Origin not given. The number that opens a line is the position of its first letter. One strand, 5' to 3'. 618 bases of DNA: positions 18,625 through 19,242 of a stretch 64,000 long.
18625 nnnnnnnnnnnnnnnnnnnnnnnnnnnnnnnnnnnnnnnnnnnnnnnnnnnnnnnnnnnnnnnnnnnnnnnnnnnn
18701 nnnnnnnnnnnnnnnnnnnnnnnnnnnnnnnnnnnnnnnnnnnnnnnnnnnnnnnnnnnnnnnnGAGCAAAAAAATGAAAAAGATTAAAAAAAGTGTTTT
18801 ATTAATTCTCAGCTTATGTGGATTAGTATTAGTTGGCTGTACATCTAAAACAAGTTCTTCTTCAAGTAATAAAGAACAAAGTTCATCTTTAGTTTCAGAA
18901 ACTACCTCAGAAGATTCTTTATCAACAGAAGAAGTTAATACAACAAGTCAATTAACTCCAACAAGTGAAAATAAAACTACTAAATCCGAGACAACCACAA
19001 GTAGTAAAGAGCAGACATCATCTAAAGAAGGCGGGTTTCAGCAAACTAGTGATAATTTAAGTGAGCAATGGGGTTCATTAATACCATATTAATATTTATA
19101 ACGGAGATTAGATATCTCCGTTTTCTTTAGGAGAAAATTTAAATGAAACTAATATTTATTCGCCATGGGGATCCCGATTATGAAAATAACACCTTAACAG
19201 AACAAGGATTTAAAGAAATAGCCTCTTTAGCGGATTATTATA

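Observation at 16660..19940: Two paralogous surface-protein genes share a palindrome + cre-like promoter module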

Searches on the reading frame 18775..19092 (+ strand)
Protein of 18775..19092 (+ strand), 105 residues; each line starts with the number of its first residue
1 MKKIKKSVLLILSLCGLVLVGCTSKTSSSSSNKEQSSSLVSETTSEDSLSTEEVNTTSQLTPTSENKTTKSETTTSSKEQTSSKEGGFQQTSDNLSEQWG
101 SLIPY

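Call 4: search_protein_families(library=pfam, proteins=[window:18775-19092:+])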
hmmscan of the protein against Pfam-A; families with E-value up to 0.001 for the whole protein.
window:18775-19092:+ (105 aa): 0 families

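Call 36: search_protein_families(library=ncbifam, proteins=[window:18775-19092:+], max_evalue=0.01)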
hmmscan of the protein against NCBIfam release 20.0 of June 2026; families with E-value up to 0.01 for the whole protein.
window:18775-19092:+ (105 aa): 4 families
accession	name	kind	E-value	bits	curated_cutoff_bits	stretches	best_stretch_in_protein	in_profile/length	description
NF041193.1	lipo_SP0191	subfamily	7.9e-05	22.8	75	1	5-82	2-79/190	SP0191 family lipoprotein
NF053819.1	EF0750_LPXTG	subfamily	0.0031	18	47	1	1-94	1-79/105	EF2685/EF0750 family sortase-dependent surface protein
NF053772.1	BSAP5b_fam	equivalog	0.0038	16.6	380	1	1-80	1-83/418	BSAP5b family pore-forming toxin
NF041057.1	Rcas_1661_fam_Se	equivalog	0.0052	16.4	190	1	14-88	4-82/247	Rcas_1661 family thioredoxin-like (seleno)lipoprotein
